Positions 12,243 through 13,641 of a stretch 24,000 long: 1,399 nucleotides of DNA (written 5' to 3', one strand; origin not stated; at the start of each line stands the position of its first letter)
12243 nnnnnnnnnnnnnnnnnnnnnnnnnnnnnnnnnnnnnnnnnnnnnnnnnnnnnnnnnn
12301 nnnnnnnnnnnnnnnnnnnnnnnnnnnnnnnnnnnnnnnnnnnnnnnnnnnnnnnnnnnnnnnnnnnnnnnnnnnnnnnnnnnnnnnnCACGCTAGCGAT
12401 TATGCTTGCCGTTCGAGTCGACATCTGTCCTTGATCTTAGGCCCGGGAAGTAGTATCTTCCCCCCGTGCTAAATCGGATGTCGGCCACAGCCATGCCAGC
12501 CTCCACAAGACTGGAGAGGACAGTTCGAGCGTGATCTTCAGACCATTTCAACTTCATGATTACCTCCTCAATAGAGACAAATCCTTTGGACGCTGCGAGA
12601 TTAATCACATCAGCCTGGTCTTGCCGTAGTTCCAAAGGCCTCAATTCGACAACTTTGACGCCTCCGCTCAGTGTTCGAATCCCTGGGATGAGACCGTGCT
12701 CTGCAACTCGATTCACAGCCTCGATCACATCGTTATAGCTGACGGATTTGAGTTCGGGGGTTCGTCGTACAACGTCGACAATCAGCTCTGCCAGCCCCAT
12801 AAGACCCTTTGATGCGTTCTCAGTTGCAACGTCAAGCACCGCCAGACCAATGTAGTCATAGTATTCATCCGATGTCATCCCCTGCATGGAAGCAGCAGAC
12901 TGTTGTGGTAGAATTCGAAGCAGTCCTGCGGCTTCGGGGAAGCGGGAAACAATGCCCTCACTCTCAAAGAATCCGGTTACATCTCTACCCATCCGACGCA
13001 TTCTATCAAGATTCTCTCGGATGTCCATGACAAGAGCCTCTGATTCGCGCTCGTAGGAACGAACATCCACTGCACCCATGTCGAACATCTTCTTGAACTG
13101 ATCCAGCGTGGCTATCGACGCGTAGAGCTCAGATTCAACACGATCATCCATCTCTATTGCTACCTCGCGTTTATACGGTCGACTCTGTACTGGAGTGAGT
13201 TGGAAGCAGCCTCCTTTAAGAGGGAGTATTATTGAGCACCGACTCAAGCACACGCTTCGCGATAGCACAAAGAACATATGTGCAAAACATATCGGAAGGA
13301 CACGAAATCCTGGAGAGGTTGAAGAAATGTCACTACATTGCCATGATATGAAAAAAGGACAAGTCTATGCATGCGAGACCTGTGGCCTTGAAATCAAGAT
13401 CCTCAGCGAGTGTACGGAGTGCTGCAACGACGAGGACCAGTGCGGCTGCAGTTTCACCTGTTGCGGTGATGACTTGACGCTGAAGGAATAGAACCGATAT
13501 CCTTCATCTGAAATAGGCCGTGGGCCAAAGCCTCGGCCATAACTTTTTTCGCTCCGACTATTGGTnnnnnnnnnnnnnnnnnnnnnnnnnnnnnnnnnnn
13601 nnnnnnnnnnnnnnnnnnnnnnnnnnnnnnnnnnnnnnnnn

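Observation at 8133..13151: Compact eukaryote-like ESCRT locus: ESCRT-III, Vps4, Vps25, Vps22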

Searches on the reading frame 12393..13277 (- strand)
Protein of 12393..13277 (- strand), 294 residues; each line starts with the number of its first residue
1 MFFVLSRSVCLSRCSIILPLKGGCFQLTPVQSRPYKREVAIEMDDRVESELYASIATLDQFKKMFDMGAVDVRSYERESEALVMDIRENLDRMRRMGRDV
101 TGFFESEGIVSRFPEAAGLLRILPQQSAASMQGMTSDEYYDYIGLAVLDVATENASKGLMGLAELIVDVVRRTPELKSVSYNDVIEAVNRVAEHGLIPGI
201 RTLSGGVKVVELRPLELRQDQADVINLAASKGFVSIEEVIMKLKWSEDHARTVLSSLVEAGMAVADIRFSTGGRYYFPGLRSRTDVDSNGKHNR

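Call 3: search_protein_families(library=pfam, proteins=[window:12393-13277:-], max_evalue=1)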
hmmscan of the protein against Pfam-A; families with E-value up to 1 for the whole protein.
window:12393-13277:- (294 aa): 2 families
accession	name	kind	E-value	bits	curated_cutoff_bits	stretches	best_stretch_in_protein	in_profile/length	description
PF04157.22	EAP30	-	9.5e-14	52.1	26.8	1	131-266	82-218/219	EAP30/Vps36 family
PF16365.12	EutK_C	-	0.015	15.7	27.5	1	227-261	8-42/52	Ethanolamine utilization protein EutK C-terminus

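Call 31: find_homologous_proteins(query=window:12393-13151:-)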
Query window:12393-13151:- (252 aa): 136 proteins with E <= 0.001 among 1438 candidates; the best 120 are listed.
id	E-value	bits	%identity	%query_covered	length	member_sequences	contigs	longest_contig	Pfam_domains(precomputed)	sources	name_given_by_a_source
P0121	2.1e-146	503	92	100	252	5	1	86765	PF04157.23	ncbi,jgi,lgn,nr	ncbi:hypothetical protein EU538_04700 [Candidatus Thorarchaeota archaeon]|jgi:hypothetical protein|n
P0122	5.1e-115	401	73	98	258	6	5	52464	PF04157.23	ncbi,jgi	ncbi:MAG: hypothetical protein ACXABD_07665 [Candidatus Thorarchaeota archaeon]|jgi:hypothetical pro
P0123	1.1e-114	400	72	98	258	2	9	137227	PF04157.23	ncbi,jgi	ncbi:MAG: hypothetical protein ACXABZ_00235 [Candidatus Thorarchaeota archaeon]|jgi:hypothetical pro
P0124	1.8e-114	399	74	98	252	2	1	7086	PF04157.23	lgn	-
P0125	3.1e-114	398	74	98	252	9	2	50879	PF04157.23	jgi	jgi:hypothetical protein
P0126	3.9e-114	398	74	97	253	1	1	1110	PF04157.23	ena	-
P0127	7.2e-114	397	74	98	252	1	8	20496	PF04157.23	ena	-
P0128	1.2e-113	396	73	98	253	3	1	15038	PF04157.23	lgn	-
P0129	2.4e-113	395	73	98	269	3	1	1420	PF04157.23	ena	-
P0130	1.0e-112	393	73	98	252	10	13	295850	PF04157.23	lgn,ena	-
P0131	1.0e-112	393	74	96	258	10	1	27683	PF04157.23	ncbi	ncbi:MAG: hypothetical protein ACW98U_08030, partial [Candidatus Thorarchaeota archaeon]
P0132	1.3e-112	393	73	98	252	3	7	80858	PF04157.23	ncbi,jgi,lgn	ncbi:MAG: hypothetical protein ACFFBJ_07195 [Promethearchaeota archaeon]|jgi:hypothetical protein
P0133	1.7e-112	393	72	98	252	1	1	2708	PF04157.23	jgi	jgi:hypothetical protein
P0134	2.2e-112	392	73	98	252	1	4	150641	PF04157.23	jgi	jgi:hypothetical protein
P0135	2.3e-112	392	72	98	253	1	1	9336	PF04157.23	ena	-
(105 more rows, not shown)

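Call 66: search_protein_families(library=ncbifam, proteins=[window:12393-13151:-], max_evalue=0.01)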
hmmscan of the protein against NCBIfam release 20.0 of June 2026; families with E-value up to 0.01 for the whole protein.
window:12393-13151:- (252 aa): 0 families

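Call 67: predict_structure(alignment_id=A2)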
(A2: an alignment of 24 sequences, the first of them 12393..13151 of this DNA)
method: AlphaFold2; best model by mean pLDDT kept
length: 252 residues; sequences in the alignment: 24
mean_pLDDT: 77.8   pTM: 0.42
mean pLDDT of the five models: 77.8, 76.0, 75.0, 72.9, 69.0
residues with pLDDT >= 90: 35; 70-90: 165; 50-70: 29; < 50: 23
segments of 3 or more residues with pLDDT < 50: 81-89, 239-252
pLDDT, mean of each block of 10 residues (from residue 1): 80 92 83 86 89 85 86 81 43 78 87 82 89 76 87 77 72 70 81 90 92 77 67 68 36 31
secondary structure, 60 per line:
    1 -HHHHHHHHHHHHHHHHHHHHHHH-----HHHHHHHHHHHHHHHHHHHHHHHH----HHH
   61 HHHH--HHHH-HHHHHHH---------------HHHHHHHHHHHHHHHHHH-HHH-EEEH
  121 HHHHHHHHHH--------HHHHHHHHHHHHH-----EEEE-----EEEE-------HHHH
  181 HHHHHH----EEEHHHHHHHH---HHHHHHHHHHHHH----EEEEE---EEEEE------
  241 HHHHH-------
elements in order: H2-24 H30-53 H58-64 H67-70 H72-78 H94-111 E117-119 H120-130 H139-151 E157-160 E166-169 H177-186 E191-193 H194-201 H205-217 E222-226 E230-234 H241-245

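Call 69: fold_search(model_id=the predicted structure, library=pdb)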
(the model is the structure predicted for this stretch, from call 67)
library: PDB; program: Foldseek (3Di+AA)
matches with E <= 10: 1522; with E <= 0.001: 5
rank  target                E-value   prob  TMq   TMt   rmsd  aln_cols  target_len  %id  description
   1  3cuq_A                2.2e-09  1.00  0.30  0.34  16.8       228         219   21  Integrated structural and functional model of the human ESCRT-II complex (released 2008-11-04)
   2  2zme_A                2.5e-09  1.00  0.29  0.34  16.7       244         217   24  Integrated structural and functional model of the human ESCRT-II complex (released 2008-11-04)
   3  2zme_B                8.3e-07  1.00  0.26  0.30  14.1       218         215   18  Integrated structural and functional model of the human ESCRT-II complex (released 2008-11-04)
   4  1u5t_A                9.3e-07  1.00  0.29  0.34  14.9       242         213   16  Structure of the ESCRT-II endosomal trafficking complex (released 2004-09-21)
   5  3cuq_B                7.7e-06  1.00  0.26  0.30  14.1       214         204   19  Integrated structural and functional model of the human ESCRT-II complex (released 2008-11-04)
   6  8iue_P                2.0e-03  1.00  0.23  0.20  13.0       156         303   13  RNA polymerase III pre-initiation complex melting complex 1 (released 2023-05-24)
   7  8cli_A                2.1e-03  1.00  0.22  0.11  19.9       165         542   16  TFIIIC TauB-DNA monomer (released 2023-06-21)
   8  9zd6_B                6.9e-03  0.99  0.24  0.17  14.0       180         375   15  Bacterial interstrand DNA crosslink glycosylase AlkX/YcaQ bound to DNA (released 2026-01-14)
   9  8ohd_A                6.9e-03  0.92  0.22  0.09  16.4       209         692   12  60S ribosomal subunit bound to the E3-UFM1 complex - state 3 (native) (released 2024-02-21)
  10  5u8j_C                7.3e-03  1.00  0.24  0.34   9.3       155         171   12  Crystal structure of a protein of unknown function ECL_02571 involved in membrane biogenesis from Enterobacter cloacae (released 2017-01-18)
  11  8b9x_B                9.6e-03  0.92  0.21  0.21  15.5       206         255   14  Chimeric protein of human UFM1 E3 ligase, UFL1, and DDRGK1 (released 2023-10-25)
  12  8b9x_A                1.1e-02  0.90  0.22  0.21  12.6       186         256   14  Chimeric protein of human UFM1 E3 ligase, UFL1, and DDRGK1 (released 2023-10-25)
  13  1lva                  1.1e-02  0.87  0.21  0.21  13.1       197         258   18  Crystal structure of a C-terminal fragment of Moorella thermoacetica elongation factor SelB (released 2002-08-21)
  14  5hvq_C                2.2e-02  0.92  0.22  0.23  13.7       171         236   15  Alternative model of the MAGE-G1 NSE-1 complex (released 2016-10-26)
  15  9fso_F                2.5e-02  0.97  0.23  0.19  13.2       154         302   13  Human RNA Polymerase III Class III Open Pre-initiation Complex 1 (OC1) (released 2025-01-15)
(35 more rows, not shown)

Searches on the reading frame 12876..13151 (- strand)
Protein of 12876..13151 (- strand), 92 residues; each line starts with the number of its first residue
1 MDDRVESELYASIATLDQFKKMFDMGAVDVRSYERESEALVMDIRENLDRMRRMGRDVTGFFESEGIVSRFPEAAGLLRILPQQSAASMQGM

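Call 24: search_protein_families(library=pfam, proteins=[window:12876-13151:-], max_evalue=10)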
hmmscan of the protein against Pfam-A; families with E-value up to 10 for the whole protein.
seq(92 aa): 1 family
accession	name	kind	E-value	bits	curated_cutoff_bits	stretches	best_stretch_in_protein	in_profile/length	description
PF03997.17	VPS28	-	0.17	12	24.5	1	7-61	2-58/188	VPS28 protein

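Call 40: search_solved_structures(query=A3, max_evalue=10, show_alignments=2)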
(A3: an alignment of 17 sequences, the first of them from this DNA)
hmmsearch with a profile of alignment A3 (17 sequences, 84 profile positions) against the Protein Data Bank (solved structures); distinct sequences matched with E-value up to 10: 21.
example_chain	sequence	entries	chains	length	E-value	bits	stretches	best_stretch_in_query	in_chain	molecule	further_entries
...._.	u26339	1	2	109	0.044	16.9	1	7-67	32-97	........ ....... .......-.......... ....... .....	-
2p22_B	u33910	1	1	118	0.048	16.7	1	7-67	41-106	Vacuolar protein sorting-associated protein 28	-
2f66_B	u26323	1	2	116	0.051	16.6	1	7-67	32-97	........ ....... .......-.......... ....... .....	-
8j07_0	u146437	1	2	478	0.083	16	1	27-68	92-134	Dynein regulatory complex subunit 4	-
7mcd_A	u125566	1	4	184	0.089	15.9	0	27-52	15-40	AI-designed TIM-barrel F15C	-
2caz_B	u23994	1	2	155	0.091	15.8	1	7-67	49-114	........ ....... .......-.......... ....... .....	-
5cwc_A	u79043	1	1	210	0.14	15.2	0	41-62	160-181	Designed helical repeat protein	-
5cwg_A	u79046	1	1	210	0.58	13.2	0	41-62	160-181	Designed helical repeat protein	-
6lpd_A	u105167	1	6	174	0.59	13.2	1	32-70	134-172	Ferritin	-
6kzy_A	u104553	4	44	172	0.73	12.9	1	33-66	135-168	Ferritin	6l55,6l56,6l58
8ih7_A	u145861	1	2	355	0.79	12.8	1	7-68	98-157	4-hydroxy-2-oxovalerate aldolase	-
7y74_A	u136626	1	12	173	0.92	12.6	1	31-65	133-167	Ferritin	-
7sat_C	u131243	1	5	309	1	12.5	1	16-45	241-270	Por secretion system protein porL/gldL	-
7dgu_A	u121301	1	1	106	1.1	12.3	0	18-29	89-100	de novo designed protein H4A1R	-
9om3_B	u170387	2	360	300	1.4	12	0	32-63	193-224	C3-A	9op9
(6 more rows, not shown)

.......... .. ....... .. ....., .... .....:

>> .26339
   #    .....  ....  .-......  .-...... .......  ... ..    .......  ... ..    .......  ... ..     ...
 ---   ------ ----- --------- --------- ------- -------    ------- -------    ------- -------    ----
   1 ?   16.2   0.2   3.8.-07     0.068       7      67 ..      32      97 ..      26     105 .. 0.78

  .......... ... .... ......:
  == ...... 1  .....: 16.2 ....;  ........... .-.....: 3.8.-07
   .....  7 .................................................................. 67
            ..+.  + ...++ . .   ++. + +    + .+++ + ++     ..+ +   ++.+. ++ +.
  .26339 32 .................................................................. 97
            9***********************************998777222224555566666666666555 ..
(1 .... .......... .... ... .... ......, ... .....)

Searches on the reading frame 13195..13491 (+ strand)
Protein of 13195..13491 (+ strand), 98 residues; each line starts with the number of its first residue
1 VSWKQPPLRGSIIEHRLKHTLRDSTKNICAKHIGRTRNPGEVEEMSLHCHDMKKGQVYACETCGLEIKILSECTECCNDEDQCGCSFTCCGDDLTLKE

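Call 3: search_protein_families(library=pfam, proteins=[window:13195-13491:+], max_evalue=1)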
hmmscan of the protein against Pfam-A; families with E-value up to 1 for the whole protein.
window:13195-13491:+ (98 aa): 1 family
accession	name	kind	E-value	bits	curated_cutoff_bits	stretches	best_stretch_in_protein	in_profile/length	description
PF06397.17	Desulfoferrod_N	-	0.12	12.4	23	1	53-78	2-30/36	Desulfoferrodoxin, N-terminal domain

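Call 66: search_protein_families(library=ncbifam, proteins=[window:13195-13491:+], max_evalue=0.01)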
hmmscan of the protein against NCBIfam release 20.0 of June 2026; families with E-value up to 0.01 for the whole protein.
window:13195-13491:+ (98 aa): 0 families
